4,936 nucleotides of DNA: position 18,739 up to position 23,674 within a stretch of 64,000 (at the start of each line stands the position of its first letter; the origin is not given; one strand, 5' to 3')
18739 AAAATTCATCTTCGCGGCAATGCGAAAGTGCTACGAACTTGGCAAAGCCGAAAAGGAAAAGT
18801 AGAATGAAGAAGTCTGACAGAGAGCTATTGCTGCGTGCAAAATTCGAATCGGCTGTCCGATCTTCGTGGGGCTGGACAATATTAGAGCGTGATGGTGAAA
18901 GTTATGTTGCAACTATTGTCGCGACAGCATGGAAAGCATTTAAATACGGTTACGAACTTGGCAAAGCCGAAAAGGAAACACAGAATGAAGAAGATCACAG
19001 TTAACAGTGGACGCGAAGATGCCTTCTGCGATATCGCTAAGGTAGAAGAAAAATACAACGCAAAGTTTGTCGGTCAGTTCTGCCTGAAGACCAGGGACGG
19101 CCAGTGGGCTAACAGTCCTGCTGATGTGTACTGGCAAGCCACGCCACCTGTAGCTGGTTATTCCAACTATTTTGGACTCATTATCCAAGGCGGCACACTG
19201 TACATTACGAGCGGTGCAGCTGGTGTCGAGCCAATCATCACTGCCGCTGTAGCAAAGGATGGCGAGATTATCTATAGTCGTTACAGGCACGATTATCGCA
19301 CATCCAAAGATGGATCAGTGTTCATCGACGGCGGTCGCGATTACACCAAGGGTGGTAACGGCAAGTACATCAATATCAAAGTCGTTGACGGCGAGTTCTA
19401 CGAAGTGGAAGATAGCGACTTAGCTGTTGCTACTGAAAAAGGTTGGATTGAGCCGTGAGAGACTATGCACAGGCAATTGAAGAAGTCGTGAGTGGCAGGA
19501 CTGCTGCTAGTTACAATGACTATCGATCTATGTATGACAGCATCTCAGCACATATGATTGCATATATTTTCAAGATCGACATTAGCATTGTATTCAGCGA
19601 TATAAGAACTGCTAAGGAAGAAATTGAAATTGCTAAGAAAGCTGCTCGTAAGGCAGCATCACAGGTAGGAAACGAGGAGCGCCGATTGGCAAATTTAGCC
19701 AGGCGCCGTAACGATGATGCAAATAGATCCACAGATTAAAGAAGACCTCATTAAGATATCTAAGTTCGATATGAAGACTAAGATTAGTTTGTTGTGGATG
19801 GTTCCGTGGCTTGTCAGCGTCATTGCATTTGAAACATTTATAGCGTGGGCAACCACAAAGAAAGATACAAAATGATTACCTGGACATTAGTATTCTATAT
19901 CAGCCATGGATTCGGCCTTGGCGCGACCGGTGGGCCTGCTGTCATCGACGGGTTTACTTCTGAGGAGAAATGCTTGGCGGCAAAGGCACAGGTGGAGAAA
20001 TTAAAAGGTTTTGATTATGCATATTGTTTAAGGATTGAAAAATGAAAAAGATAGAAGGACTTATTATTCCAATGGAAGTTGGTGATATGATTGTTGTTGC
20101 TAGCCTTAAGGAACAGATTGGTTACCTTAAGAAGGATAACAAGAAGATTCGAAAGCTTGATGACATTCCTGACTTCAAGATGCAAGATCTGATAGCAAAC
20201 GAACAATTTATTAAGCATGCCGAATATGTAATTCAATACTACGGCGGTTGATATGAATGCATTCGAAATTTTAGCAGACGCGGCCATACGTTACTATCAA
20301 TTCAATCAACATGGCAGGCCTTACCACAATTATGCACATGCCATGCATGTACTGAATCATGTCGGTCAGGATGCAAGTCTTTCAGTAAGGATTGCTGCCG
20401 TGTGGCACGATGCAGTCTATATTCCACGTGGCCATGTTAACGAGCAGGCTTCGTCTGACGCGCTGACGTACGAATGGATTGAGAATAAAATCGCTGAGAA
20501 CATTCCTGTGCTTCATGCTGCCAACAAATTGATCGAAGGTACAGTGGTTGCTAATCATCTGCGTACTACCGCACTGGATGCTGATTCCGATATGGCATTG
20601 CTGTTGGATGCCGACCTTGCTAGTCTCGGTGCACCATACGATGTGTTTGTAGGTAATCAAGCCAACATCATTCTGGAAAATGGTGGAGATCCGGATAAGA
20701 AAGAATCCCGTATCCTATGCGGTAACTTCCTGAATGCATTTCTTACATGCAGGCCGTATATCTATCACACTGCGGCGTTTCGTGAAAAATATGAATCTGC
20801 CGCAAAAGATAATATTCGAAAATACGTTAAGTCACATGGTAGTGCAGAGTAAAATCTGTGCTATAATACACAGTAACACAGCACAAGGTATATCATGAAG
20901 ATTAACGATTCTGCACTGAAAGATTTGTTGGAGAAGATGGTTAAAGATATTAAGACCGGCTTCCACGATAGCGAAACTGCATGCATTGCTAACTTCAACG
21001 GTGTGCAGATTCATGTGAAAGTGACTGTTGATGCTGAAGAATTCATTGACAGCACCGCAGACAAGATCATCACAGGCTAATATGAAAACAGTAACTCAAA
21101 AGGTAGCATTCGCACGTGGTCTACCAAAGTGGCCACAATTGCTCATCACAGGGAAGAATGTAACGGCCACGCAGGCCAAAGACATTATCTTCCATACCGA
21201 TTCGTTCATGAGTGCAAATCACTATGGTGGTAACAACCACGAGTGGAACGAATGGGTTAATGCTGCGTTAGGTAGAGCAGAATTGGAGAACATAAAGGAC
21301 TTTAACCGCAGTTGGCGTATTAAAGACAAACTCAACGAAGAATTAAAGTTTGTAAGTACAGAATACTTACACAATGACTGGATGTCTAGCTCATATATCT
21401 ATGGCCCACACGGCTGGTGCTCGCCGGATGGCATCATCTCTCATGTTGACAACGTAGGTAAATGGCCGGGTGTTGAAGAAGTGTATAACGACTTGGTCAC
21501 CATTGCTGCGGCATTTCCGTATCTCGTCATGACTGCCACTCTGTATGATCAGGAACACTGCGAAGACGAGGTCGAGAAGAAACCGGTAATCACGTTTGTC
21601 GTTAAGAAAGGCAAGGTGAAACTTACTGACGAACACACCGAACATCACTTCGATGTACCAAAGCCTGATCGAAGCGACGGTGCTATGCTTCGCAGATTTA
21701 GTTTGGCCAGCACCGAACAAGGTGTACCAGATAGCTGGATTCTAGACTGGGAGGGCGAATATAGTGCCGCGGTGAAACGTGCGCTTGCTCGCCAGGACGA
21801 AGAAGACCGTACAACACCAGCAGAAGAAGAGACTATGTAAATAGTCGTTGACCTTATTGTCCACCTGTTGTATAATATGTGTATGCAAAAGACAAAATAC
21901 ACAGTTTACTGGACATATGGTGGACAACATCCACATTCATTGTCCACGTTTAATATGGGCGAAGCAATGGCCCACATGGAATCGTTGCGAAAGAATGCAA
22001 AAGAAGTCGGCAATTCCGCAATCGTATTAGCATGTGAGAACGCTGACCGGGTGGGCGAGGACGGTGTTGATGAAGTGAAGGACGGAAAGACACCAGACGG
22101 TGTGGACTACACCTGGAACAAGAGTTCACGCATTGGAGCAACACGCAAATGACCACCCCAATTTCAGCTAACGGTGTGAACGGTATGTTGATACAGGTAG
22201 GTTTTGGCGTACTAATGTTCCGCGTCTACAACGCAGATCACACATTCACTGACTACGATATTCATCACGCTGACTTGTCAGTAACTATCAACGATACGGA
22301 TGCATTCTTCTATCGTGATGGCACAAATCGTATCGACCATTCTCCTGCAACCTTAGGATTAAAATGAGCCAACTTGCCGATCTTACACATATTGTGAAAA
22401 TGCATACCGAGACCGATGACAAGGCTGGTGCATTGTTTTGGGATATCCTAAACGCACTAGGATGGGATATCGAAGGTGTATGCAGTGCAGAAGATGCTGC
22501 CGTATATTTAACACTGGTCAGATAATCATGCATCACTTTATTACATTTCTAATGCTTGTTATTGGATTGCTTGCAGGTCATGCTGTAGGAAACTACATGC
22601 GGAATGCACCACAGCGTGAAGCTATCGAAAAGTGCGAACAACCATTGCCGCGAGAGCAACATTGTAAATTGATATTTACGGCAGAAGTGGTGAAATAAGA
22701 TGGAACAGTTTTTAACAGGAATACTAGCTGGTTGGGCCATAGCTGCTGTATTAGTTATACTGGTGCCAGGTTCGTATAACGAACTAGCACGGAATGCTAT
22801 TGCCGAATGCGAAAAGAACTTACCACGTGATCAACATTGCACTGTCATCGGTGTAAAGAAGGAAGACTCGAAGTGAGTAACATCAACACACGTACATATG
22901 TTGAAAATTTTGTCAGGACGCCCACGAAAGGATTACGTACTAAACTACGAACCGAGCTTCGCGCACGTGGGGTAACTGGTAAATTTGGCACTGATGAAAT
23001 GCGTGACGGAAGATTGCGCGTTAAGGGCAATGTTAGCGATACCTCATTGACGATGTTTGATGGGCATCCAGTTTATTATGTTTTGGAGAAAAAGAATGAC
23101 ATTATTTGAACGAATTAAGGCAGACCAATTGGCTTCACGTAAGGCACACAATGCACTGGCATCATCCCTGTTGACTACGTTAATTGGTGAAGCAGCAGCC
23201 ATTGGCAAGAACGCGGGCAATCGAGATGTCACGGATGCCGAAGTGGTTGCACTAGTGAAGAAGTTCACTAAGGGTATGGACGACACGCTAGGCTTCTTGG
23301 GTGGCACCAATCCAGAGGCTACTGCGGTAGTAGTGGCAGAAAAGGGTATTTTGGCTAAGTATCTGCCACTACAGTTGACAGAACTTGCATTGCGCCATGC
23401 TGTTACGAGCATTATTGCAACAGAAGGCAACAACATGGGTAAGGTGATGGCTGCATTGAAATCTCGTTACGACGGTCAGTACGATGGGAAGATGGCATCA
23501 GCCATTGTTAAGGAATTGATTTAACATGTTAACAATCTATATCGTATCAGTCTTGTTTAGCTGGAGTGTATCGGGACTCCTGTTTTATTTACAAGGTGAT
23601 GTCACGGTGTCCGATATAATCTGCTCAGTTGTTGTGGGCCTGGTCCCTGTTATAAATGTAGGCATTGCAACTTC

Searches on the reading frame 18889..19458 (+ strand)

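Call 99: search_protein_families(library=pfam, max_evalue=0.01, proteins=[window:18889-19458:+])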
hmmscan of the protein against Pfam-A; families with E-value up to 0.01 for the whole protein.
window:18889-19458:+ (189 aa): 1 family
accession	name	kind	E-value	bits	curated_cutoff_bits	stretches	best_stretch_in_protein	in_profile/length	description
PF24749.2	DUF7695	-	2e-06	27.9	25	1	125-155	13-43/58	Domain of unknown function (DUF7695)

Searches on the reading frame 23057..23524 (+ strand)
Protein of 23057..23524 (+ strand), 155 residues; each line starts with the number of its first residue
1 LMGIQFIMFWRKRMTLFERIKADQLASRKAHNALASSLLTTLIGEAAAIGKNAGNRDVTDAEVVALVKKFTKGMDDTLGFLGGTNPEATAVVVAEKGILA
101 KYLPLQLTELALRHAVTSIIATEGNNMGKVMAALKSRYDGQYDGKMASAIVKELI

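Call 99: search_protein_families(library=pfam, max_evalue=0.01, proteins=[window:23057-23524:+])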
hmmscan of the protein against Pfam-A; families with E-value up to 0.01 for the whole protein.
window:23057-23524:+ (155 aa): 1 family
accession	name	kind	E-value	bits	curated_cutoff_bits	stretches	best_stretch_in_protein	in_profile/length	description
PF09424.15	YqeY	-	1.4e-16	61.3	27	1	18-154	2-142/143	Yqey-like protein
